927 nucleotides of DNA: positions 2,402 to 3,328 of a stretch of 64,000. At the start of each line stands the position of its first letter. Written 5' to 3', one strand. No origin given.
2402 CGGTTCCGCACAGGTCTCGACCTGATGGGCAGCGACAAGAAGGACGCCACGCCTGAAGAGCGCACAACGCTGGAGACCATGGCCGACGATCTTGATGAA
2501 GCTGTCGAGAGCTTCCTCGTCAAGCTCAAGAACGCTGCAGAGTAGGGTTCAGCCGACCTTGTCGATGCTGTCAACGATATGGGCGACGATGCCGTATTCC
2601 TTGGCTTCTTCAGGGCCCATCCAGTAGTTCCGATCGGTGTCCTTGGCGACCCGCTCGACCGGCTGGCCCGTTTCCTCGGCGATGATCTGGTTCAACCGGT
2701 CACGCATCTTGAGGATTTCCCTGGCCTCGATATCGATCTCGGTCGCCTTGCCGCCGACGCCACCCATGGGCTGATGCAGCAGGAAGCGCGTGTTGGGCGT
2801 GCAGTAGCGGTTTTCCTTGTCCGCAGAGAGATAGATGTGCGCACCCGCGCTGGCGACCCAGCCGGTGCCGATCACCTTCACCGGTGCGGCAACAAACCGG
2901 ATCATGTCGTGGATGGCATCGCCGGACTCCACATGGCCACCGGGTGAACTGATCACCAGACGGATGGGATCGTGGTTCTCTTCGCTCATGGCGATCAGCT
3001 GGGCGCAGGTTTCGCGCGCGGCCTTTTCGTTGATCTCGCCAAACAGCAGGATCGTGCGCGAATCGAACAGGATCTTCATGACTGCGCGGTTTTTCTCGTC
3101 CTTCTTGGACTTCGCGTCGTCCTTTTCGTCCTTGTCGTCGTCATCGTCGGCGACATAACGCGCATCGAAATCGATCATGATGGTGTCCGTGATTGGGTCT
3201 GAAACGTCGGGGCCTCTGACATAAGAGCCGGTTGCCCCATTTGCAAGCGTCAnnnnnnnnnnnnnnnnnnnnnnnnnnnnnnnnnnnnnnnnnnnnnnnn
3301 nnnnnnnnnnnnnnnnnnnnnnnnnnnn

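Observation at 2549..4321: Nitrile-hydratase-like three-gene cluster with a cysteine-free, active-site-deleted alpha homolog, followed by a divergent ClpP-like protease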

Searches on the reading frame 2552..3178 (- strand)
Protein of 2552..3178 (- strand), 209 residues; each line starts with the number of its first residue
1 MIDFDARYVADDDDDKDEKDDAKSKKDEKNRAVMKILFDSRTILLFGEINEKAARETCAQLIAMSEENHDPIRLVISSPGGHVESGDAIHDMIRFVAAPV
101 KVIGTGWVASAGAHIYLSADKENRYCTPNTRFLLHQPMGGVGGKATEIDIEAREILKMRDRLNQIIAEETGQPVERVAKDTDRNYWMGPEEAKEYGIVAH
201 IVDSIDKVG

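Call 3: search_protein_families(library=pfam, proteins=[window:2552-3178:-], max_evalue=1)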
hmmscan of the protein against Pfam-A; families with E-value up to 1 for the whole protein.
window:2552-3178:- (209 aa): 3 families
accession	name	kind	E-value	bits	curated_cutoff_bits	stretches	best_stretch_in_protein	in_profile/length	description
PF00574.28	CLP_protease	-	3.7e-62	209.9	20.2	1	26-203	2-180/182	Clp protease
PF25145.1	NfeD1b_N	-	0.00031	20.8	40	1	66-143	28-103/189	NfeD1b, N-terminal domain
PF01972.22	SDH_protease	-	0.0023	17.5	31.3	1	63-121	86-143/286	ClpP-like SDH-type serine proteinase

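Call 4: search_protein_families(library=ncbifam, proteins=[window:2552-3178:-], max_evalue=1)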
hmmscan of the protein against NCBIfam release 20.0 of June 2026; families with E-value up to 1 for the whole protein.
window:2552-3178:- (209 aa): 12 families
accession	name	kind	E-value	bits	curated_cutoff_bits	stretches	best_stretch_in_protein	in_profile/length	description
NF009205.0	PRK12553.1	subfamily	1.4e-77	260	228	1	17-208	14-208/211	ATP-dependent Clp protease proteolytic subunit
NF011089.0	PRK14512.1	equivalog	7e-60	202.2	251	1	17-204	5-193/200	ATP-dependent Clp protease proteolytic subunit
NF001368.0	PRK00277.1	subfamily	1.9e-54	184.6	249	1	23-204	15-197/203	ATP-dependent Clp protease proteolytic subunit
TIGR00493.1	clpP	equivalog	2.5e-46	157.9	308.6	1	25-202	12-190/192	ATP-dependent Clp endopeptidase proteolytic subunit ClpP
NF011091.0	PRK14514.1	equivalog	6.7e-40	137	361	1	34-202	48-217/221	ATP-dependent Clp endopeptidase proteolytic subunit ClpP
NF009203.0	PRK12551.1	equivalog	8.6e-37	126.8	359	1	26-204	11-190/196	ATP-dependent Clp protease proteolytic subunit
NF011090.0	PRK14513.1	equivalog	2e-35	122.5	347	1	27-204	14-192/201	ATP-dependent Clp protease proteolytic subunit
NF009204.0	PRK12552.1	equivalog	5.4e-31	107.7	263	1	59-206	59-216/225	ATP-dependent Clp protease proteolytic subunit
NF045540.1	scaf_prot_MCP1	exception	1.7e-21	76.6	475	1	42-207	3-166/652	ClpP-like prohead protease/major capsid protein fusion protein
NF045542.1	Clp_rel_HeadMat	equivalog_domain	6.2e-20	71.8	120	1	42-199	2-163/165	head maturation protease, ClpP-related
NF047768.1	Clp_like_SDH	equivalog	0.0045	16.5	250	1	60-121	70-130/260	SDH family Clp fold serine proteinase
TIGR00706.1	SppA_dom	equivalog_domain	0.016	14.8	155.45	1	65-120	27-85/208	signal peptide peptidase SppA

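Call 18: search_solved_structures(query=window:2552-3178:-, max_evalue=1e-20, show_alignments=2)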
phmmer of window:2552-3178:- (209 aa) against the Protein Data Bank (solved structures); distinct sequences matched with E-value up to 1e-20: 103 (the best 60 are shown).
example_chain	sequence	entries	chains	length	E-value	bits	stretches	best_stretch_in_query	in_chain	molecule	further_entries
4jcq_A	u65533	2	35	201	1.1e-67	231.4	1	30-206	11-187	ATP-dependent Clp protease proteolytic subunit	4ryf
6sfx_A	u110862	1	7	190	2.8e-67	230.1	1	30-206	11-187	ATP-dependent Clp protease proteolytic subunit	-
4jcr_A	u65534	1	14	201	5.7e-67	229.1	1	30-206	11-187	ATP-dependent Clp protease proteolytic subunit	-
9ndj_P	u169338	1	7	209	2.1e-53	184.8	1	28-204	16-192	ATP-dependent Clp protease proteolytic subunit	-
7m1l_A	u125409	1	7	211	2.2e-53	184.7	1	28-204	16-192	ATP-dependent Clp protease proteolytic subunit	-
29hb_A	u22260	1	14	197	6.4e-42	147.3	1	25-204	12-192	ATP-dependent Clp protease proteolytic subunit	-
6cfd_A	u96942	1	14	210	7.4e-42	147.1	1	25-204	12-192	ATP-dependent Clp protease proteolytic subunit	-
6hwm_A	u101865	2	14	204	4.7e-41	144.5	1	33-203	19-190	ATP-dependent Clp protease proteolytic subunit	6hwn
4ryf_H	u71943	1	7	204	1.7e-40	142.7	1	29-202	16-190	ATP-dependent Clp protease proteolytic subunit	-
4jct_A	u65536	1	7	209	1.8e-40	142.6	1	29-202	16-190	ATP-dependent Clp protease proteolytic subunit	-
6sfx_H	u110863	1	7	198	3.9e-40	141.5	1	29-202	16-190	ATP-dependent Clp protease proteolytic subunit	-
3ktg_A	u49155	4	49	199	7.4e-40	140.6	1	29-203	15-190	ATP-dependent Clp protease proteolytic subunit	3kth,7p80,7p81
3tt6_A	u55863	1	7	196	8.1e-40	140.4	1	29-202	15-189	ATP-dependent Clp protease proteolytic subunit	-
3tt7_A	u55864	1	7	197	8.2e-40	140.4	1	29-202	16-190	ATP-dependent Clp protease proteolytic subunit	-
3kti_A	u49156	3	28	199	8.3e-40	140.4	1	29-203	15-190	ATP-dependent Clp protease proteolytic subunit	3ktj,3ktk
9ndj_H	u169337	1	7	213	1.6e-37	132.9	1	26-203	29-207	ATP-dependent Clp protease proteolytic subunit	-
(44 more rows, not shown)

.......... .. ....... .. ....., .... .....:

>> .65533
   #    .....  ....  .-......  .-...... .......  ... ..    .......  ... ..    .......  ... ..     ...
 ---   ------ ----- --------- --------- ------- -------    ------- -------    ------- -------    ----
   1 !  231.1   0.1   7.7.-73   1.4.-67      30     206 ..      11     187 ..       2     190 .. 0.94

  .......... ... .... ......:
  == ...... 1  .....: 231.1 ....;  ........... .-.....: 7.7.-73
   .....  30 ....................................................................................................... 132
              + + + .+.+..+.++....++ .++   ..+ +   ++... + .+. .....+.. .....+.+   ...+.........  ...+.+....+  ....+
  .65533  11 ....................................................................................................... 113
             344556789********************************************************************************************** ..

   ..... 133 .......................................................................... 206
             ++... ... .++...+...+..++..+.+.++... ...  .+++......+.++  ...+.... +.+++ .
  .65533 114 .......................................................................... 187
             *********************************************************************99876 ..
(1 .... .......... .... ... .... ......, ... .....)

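Call 21: list_cluster_members(proteins=[P0001, window:2552-3178:-])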
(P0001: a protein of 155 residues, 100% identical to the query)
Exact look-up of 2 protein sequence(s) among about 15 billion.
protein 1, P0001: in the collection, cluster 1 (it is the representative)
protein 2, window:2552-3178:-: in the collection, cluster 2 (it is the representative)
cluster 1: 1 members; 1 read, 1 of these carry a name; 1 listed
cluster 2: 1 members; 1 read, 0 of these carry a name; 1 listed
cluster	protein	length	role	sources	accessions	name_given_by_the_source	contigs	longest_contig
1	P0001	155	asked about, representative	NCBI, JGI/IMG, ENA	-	hypothetical protein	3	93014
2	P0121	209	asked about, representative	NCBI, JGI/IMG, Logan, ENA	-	-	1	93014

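Call 50: find_homologous_proteins(query=window:2552-3178:-, max_evalue=1e-10)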
Query window:2552-3178:- (209 aa): 8000 proteins with E <= 1e-10 among 8000 candidates; the best 120 are listed.
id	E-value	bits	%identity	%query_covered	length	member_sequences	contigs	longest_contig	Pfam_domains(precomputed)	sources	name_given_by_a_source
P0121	1.8e-134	464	100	100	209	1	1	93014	PF00574.29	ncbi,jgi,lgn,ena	-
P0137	9.2e-134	462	100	100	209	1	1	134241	PF00574.29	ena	-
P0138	1.9e-132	458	98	100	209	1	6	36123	PF00574.29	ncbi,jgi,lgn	jgi:ATP-dependent Clp protease protease subunit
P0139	3.8e-129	447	96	100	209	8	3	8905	PF00574.29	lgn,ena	-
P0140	3.4e-128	444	95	100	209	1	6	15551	PF00574.29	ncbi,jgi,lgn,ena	jgi:ATP-dependent Clp protease protease subunit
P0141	1.1e-122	426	91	100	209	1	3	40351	PF00574.29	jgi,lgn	jgi:ATP-dependent Clp protease protease subunit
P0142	6.4e-122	423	90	100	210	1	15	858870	PF00574.29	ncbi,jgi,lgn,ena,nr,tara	ncbi:MAG: ATP-dependent Clp protease proteolytic subunit [Rhodospirillaceae bacterium]|nr:ATP-depend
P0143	1.1e-120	419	90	100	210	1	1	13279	PF00574.29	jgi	-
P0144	1.1e-115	403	86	100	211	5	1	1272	PF00574.29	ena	-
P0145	2.2e-113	395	82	100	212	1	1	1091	PF00574.29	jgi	-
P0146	1.9e-111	389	88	89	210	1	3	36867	PF00574.29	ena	-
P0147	7.0e-111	387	87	89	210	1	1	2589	PF00574.29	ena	-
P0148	1.2e-110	386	86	89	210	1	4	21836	PF00574.29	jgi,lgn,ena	-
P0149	1.2e-110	386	86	89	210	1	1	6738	PF00574.29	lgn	-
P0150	1.5e-110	386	87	89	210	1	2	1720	PF00574.29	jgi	-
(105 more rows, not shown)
